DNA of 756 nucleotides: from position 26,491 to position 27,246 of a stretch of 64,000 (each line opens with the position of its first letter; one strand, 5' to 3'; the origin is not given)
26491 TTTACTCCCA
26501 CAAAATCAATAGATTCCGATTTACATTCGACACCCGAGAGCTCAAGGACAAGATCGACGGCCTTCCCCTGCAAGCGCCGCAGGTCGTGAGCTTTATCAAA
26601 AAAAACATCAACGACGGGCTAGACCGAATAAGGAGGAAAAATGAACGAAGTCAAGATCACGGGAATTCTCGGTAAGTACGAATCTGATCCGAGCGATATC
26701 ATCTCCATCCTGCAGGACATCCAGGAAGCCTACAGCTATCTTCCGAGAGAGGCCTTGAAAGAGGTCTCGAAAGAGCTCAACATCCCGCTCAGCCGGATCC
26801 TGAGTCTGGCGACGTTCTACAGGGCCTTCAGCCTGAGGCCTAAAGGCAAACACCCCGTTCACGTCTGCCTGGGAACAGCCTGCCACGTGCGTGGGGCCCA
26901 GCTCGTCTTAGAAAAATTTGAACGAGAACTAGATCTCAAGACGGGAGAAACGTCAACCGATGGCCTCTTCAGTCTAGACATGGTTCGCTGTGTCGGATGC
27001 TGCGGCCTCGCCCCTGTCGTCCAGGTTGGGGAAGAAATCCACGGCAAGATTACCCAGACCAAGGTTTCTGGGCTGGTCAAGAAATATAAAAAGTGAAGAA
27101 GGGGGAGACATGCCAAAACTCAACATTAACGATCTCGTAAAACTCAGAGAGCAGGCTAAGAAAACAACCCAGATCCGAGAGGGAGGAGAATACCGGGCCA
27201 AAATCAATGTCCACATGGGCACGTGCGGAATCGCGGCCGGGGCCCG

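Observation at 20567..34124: Hdr, NuoEF/HydBC-type and Mvh genes combined in one co-directional array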

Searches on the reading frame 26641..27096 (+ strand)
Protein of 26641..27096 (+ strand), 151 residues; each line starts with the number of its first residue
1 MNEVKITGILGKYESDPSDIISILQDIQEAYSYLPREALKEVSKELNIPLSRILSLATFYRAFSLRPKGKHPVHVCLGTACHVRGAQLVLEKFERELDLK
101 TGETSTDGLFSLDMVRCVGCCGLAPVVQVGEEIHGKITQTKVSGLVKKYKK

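Call 5: search_protein_families(library=pfam, proteins=[window:26641-27096:+], max_evalue=0.01)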
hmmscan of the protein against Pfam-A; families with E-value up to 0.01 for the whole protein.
window:26641-27096:+ (151 aa): 1 family
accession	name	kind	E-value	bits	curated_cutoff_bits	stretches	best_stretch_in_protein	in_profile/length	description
PF01257.25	2Fe-2S_thioredx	-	4.2e-48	163.3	24.8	1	8-150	3-145/145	Thioredoxin-like [2Fe-2S] ferredoxin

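Call 30: search_solved_structures(query=window:26641-27096:+, max_evalue=1e-10)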
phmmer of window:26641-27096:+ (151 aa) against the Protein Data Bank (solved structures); distinct sequences matched with E-value up to 1e-10: 53.
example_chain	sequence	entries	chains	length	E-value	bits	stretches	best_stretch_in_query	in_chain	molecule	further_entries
9n5u_C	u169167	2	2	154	1.6e-42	148.4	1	12-150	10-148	NfnC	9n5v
9mqx_C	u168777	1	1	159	8.8e-42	146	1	3-147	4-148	NADH:ubiquinone oxidoreductase 24 kD subunit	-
8a6t_C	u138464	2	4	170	9.1e-42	145.9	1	5-150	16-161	Electron bifurcating hydrogenase subunit HydC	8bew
7q4v_C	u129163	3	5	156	2e-40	141.6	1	7-149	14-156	Iron hydrogenase HydC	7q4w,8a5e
7t2r_C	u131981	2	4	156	1.9e-39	138.4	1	5-150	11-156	NiFe hydrogenase subunit C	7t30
7p5h_C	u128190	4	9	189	7.1e-37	130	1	5-150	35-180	Fe-hydrogenase, subunit gamma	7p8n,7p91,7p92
9bov_C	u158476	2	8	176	3.4e-36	127.8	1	8-148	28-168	NADH dehydrogenase (Ubiquinone), 24 kDa subunit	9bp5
8oh5_A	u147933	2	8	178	4.2e-32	114.6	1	9-146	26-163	NAD-dependent formate dehydrogenase gamma subunit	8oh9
6vw7_A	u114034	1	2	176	8e-25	91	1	4-148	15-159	NAD-dependent formate dehydrogenase gamma subunit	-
6vw8_A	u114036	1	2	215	1.5e-24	90.1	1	4-148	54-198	NAD-dependent formate dehydrogenase gamma subunit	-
2auv_A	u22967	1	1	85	2.6e-24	89.3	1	66-149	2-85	potential NAD-reducing hydrogenase subunit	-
8uca_V2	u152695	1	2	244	1.2e-23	87.1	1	18-148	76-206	NADH dehydrogenase [ubiquinone] flavoprotein 2, mitochondrial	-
7ak5_E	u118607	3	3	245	1.2e-23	87.1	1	18-148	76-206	NADH dehydrogenase [ubiquinone] flavoprotein 2, mitochondrial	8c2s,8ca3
6g2j_E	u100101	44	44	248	1.3e-23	87.1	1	18-148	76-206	NADH dehydrogenase [ubiquinone] flavoprotein 2, mitochondrial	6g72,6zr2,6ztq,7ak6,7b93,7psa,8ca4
5xtb_O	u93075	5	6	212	1.8e-23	86.6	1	18-148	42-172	NADH dehydrogenase [ubiquinone] flavoprotein 2, mitochondrial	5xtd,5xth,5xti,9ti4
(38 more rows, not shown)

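Call 38: search_protein_families(library=ncbifam, proteins=[window:26641-27096:+], max_evalue=0.00001)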
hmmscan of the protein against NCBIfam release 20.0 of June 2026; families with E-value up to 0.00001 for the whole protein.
window:26641-27096:+ (151 aa): 9 families
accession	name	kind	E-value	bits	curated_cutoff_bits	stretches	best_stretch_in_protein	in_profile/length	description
NF005747.0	PRK07571.1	equivalog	3.8e-44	150.4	224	1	12-150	31-169/173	bidirectional hydrogenase complex protein HoxE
NF005722.0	PRK07539.1-2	equivalog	3.7e-39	134.3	141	1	6-150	13-157/157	NADH-quinone oxidoreductase subunit NuoE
TIGR01958.1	nuoE_fam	subfamily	2.5e-34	118.5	142.4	1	8-150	4-148/148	NADH-quinone oxidoreductase subunit NuoE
NF004638.0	PRK05988.1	equivalog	1.5e-31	109.3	198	1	5-150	13-158/159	formate dehydrogenase subunit gamma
NF005725.0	PRK07539.1-5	equivalog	8.1e-31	107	220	1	5-150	24-172/174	NADH-quinone oxidoreductase subunit NuoE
NF005724.0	PRK07539.1-4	equivalog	3.6e-25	89.2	280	1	12-149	32-172/240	NADH-quinone oxidoreductase subunit NuoE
NF005721.0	PRK07539.1-1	equivalog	5.7e-24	84.9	308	1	5-148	33-176/292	NADH-quinone oxidoreductase subunit NuoE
NF005723.0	PRK07539.1-3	equivalog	9.2e-23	80.9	226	1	8-150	12-157/158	NADH-quinone oxidoreductase subunit NuoE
NF009040.0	PRK12373.1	equivalog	1e-21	78.2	514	1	16-149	35-169/400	NADH-quinone oxidoreductase subunit E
